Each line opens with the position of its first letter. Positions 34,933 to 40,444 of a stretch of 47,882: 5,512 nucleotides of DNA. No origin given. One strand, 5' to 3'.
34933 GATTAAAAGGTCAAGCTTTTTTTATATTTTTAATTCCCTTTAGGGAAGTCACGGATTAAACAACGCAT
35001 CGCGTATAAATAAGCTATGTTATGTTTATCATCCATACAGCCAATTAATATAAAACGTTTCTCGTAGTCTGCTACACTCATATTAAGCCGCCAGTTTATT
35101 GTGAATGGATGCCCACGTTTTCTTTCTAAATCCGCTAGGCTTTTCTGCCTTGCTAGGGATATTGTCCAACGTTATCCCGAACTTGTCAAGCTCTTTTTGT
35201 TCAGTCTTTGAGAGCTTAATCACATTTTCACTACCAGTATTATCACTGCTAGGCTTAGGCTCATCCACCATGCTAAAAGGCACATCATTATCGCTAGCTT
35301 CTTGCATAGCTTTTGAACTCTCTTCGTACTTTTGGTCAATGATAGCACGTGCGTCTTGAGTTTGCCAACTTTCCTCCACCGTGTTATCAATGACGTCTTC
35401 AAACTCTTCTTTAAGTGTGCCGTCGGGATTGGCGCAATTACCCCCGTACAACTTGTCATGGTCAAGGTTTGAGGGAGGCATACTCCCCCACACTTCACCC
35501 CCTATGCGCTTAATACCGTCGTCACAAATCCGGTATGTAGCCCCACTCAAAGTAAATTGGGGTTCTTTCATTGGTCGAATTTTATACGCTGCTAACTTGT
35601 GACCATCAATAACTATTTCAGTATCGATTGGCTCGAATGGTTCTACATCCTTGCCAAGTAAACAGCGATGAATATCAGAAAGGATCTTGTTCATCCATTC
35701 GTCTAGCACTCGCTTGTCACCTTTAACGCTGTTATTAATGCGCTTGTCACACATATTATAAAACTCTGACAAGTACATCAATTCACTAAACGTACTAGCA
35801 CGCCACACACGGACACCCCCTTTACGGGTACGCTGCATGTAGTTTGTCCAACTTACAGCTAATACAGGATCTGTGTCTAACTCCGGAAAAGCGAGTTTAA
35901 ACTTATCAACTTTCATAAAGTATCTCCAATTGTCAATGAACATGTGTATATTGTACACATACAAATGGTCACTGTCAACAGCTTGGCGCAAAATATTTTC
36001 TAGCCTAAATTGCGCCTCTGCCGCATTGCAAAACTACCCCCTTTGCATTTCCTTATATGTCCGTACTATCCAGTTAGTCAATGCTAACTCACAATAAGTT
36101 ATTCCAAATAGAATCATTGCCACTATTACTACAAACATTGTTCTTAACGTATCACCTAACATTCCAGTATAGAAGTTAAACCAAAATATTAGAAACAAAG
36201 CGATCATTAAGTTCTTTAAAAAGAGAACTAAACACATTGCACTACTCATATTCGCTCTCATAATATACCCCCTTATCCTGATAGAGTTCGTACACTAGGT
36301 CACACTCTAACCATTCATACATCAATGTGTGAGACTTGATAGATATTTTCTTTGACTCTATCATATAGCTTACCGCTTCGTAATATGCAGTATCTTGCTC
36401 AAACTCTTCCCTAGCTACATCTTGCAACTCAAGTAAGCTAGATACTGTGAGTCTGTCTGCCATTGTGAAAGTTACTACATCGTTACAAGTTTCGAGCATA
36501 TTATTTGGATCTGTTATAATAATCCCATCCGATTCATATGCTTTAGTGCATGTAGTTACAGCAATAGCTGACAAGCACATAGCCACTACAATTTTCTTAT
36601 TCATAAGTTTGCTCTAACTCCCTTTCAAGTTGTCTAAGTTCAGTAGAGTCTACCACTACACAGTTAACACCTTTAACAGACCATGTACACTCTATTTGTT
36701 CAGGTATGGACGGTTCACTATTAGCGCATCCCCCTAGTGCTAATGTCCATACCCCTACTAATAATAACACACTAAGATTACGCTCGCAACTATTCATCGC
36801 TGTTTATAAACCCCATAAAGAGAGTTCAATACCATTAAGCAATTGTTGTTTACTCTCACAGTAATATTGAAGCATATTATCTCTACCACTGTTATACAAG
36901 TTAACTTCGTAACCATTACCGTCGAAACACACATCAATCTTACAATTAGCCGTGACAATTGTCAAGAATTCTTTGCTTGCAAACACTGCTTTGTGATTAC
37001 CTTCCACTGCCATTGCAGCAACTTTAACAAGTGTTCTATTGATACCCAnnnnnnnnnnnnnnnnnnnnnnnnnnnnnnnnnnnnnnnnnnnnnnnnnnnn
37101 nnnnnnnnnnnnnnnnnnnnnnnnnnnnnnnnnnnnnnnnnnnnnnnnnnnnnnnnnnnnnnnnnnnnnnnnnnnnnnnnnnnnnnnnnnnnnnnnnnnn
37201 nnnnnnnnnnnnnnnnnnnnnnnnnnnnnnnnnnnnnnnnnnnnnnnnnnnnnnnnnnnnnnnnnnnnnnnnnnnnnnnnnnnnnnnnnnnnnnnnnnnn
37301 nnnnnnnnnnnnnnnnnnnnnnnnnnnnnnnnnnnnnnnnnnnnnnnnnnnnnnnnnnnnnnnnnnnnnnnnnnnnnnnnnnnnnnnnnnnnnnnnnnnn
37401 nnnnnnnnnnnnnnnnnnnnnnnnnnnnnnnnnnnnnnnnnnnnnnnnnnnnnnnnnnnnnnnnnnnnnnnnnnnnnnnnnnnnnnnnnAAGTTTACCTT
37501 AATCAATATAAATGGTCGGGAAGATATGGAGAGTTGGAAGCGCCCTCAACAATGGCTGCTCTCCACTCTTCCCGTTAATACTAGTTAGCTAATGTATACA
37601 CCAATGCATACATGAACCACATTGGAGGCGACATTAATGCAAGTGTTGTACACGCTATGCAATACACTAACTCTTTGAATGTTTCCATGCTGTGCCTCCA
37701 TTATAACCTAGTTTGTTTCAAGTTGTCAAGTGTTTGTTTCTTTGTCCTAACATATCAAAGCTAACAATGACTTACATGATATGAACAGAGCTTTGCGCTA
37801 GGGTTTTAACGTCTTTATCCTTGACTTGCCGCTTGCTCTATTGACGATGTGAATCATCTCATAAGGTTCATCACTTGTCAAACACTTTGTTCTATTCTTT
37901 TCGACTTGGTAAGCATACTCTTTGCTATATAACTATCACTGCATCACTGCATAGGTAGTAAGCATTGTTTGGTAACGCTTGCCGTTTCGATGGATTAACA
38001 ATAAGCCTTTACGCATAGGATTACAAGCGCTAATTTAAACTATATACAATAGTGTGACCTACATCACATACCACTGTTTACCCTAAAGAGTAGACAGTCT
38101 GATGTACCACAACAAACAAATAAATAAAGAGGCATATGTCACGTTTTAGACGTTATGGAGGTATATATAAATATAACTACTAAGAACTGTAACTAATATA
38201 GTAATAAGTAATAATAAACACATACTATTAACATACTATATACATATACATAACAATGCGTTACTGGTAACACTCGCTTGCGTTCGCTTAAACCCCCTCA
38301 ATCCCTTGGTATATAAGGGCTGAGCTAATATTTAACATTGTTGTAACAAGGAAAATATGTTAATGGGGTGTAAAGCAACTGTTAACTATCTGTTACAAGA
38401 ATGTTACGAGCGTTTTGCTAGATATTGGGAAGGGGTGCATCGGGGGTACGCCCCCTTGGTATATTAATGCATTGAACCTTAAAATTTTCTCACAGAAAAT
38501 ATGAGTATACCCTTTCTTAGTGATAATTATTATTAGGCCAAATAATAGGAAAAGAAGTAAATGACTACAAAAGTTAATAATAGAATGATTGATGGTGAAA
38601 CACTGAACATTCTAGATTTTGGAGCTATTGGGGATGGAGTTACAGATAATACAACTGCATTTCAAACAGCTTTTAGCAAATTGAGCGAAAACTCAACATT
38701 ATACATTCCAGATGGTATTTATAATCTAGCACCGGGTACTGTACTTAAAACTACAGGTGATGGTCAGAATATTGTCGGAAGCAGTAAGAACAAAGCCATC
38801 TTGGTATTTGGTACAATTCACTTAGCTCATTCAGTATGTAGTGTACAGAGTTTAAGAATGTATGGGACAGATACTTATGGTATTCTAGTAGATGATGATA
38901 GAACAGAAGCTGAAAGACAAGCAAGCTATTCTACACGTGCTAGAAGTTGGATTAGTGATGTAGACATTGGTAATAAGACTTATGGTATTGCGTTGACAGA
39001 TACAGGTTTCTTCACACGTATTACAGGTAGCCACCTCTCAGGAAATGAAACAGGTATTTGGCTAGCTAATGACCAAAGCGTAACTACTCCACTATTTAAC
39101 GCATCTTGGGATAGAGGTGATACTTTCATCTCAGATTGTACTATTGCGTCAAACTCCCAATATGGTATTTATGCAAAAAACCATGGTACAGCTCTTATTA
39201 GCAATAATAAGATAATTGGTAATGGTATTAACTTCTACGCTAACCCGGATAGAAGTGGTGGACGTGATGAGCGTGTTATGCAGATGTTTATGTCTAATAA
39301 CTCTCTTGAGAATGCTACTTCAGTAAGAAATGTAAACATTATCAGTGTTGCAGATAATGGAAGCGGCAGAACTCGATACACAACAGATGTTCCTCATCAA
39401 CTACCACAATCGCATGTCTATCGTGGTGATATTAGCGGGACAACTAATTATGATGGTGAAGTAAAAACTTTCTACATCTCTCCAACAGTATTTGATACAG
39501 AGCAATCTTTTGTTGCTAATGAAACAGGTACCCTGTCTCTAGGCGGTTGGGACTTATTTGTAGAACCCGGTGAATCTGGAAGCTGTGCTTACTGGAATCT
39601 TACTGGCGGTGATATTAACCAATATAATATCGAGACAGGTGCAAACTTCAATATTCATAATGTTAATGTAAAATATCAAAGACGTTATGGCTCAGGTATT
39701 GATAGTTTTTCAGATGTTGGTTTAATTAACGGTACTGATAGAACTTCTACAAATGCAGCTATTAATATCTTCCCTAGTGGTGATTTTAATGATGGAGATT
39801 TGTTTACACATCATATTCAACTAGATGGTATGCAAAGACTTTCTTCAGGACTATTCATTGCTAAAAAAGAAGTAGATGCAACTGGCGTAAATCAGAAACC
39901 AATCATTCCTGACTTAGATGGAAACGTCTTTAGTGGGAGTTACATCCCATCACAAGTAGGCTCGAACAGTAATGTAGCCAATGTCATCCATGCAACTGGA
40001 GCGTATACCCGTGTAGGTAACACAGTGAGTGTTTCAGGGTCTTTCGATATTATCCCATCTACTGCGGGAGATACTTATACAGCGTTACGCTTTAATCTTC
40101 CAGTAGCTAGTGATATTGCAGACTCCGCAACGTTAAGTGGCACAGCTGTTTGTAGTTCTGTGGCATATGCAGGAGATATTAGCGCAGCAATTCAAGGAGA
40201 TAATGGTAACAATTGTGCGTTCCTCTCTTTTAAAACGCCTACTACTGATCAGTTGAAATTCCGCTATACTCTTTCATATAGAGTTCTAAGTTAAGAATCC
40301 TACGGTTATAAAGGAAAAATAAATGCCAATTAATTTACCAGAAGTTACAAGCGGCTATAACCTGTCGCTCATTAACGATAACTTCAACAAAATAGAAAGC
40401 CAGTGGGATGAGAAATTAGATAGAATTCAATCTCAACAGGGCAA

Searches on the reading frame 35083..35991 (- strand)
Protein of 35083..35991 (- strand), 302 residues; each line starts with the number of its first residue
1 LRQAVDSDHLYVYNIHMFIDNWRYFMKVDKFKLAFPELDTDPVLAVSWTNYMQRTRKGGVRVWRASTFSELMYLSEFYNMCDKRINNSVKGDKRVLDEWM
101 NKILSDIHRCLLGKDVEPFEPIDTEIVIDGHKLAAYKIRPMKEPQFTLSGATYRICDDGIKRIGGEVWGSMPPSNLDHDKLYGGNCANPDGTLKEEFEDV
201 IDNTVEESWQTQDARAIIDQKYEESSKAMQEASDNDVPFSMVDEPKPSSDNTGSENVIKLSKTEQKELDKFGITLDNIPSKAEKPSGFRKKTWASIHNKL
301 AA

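Call 22: search_protein_families(library=pfam, proteins=[window:35083-35991:-], max_evalue=0.1)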
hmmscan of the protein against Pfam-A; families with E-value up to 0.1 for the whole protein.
window:35083-35991:- (302 aa): 0 families

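Call 23: search_protein_families(library=phrogs, proteins=[window:35083-35991:-], max_evalue=0.01)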
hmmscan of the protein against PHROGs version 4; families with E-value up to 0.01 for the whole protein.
window:35083-35991:- (302 aa): 0 families

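Call 51: search_dna_similar(query=window:35083-35991:-, collection=phages, mode=protein, max_rows=60, max_evalue=0.001, rows=spread)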
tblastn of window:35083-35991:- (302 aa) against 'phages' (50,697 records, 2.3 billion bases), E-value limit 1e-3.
Records with a match: 23; places in all: 23; records where one place covers at least 80% of the query: 23.
Best place of each record, by identity: 60-80% 20; <60% 3.
By first word of the organism name: Vibrio 22; phage 1.
By host as written in the record: - 15; Vibrio crassostreae 7; Vibrio splendidus 1.
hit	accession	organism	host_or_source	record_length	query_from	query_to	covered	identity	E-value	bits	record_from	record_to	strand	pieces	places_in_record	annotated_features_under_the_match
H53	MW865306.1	Vibrio phage PS35B.1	Vibrio crassostreae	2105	22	301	93%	62.9%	2e-118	360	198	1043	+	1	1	hypothetical protein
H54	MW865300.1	Vibrio phage PS32B.3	Vibrio crassostreae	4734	22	301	93%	62.9%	2e-112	360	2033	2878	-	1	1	hypothetical protein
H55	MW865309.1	Vibrio phage PS35B.3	Vibrio crassostreae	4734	22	301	93%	62.9%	2e-112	360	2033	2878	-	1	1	hypothetical protein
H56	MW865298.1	Vibrio phage PS32B.2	Vibrio crassostreae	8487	22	301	93%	62.9%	9e-112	360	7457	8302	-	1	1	hypothetical protein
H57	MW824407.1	Vibrio phage PS32B.1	Vibrio crassostreae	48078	22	301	93%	62.9%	1e-111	360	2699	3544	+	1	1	hypothetical protein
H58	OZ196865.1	Vibrio phage PS32B-12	Seawater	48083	22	301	93%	62.9%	1e-111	360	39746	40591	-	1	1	hypothetical protein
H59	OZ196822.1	Vibrio phage PS32B-4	Seawater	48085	22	301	93%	62.9%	1e-111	360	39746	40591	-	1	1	hypothetical protein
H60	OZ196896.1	Vibrio phage PS32B-9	Seawater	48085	22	301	93%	62.9%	1e-111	360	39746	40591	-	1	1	hypothetical protein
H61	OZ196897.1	Vibrio phage PS32B-7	Seawater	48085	22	301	93%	62.9%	1e-111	360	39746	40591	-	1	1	hypothetical protein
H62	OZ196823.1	Vibrio phage PS32B-8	Seawater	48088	22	301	93%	62.9%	1e-111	360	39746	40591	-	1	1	hypothetical protein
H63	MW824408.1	Vibrio phage PS32B.11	Vibrio crassostreae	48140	22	301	93%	62.9%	1e-111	360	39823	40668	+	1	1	hypothetical protein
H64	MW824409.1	Vibrio phage PS32B.6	Vibrio crassostreae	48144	22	301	93%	62.9%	1e-111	360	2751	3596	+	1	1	hypothetical protein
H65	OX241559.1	Vibrio phage 468E53-1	Seawater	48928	15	297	94%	62.1%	7e-117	375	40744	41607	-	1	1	putative coil containing protein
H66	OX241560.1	Vibrio phage 177E37-1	Seawater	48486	15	297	94%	61.8%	2e-116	374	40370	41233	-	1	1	putative coil containing protein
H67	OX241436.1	Vibrio phage 521E56-1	Seawater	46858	22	300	92%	61.8%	5e-114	367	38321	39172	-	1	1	coil containing protein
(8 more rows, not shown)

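Call 105: search_protein_families(library=ncbifam, proteins=[window:35083-35991:-], max_evalue=0.01)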
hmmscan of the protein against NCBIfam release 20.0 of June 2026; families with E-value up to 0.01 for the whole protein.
window:35083-35991:- (302 aa): 0 families

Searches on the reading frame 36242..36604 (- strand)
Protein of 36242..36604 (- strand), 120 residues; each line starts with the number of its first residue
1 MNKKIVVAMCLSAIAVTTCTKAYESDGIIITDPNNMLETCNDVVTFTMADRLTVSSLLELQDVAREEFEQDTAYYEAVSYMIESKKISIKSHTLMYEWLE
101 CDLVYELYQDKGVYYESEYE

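Call 105: search_protein_families(library=ncbifam, proteins=[window:36242-36604:-], max_evalue=0.01)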
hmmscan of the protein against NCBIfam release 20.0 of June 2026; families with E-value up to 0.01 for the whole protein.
window:36242-36604:- (120 aa): 1 family
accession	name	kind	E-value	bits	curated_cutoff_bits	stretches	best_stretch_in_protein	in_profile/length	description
NF041355.1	XopQ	equivalog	0.0026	16.6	500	1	22-64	51-90/402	type III secretion system effector XopQ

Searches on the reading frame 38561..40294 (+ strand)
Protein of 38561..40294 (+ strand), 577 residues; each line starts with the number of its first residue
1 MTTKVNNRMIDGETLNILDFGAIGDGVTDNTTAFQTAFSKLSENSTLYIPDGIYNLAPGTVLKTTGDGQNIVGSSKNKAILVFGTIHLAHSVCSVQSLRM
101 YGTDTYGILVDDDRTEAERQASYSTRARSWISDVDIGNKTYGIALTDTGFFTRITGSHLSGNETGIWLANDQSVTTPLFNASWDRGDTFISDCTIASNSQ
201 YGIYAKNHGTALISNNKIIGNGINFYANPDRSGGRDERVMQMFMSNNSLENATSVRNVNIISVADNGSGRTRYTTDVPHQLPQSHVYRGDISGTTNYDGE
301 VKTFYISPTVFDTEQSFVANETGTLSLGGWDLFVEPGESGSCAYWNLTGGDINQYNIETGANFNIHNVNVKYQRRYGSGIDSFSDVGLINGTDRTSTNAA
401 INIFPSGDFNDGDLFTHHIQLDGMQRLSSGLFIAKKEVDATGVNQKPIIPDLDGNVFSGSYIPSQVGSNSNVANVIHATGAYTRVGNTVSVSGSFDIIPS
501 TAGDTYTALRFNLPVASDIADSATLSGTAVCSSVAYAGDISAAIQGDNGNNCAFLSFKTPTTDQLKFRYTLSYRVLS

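Call 67: search_protein_families(library=pfam, proteins=[window:38561-40294:+], max_evalue=0.001)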
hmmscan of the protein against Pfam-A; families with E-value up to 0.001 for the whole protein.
window:38561-40294:+ (577 aa): 3 families
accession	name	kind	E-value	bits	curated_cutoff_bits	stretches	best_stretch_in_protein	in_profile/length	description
PF12708.12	Pect-lyase_RHGA_epim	-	6e-07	29.9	27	1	15-93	2-80/213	Rhamnogalacturonase A/epimerase, pectate lyase-like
PF05048.19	NosD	-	5.3e-05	23.2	23.6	1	108-257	29-178/212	Periplasmic copper-binding protein (NosD)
PF13229.12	Beta_helix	-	0.00012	22.2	25.9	0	187-264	56-121/158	Right handed beta helix region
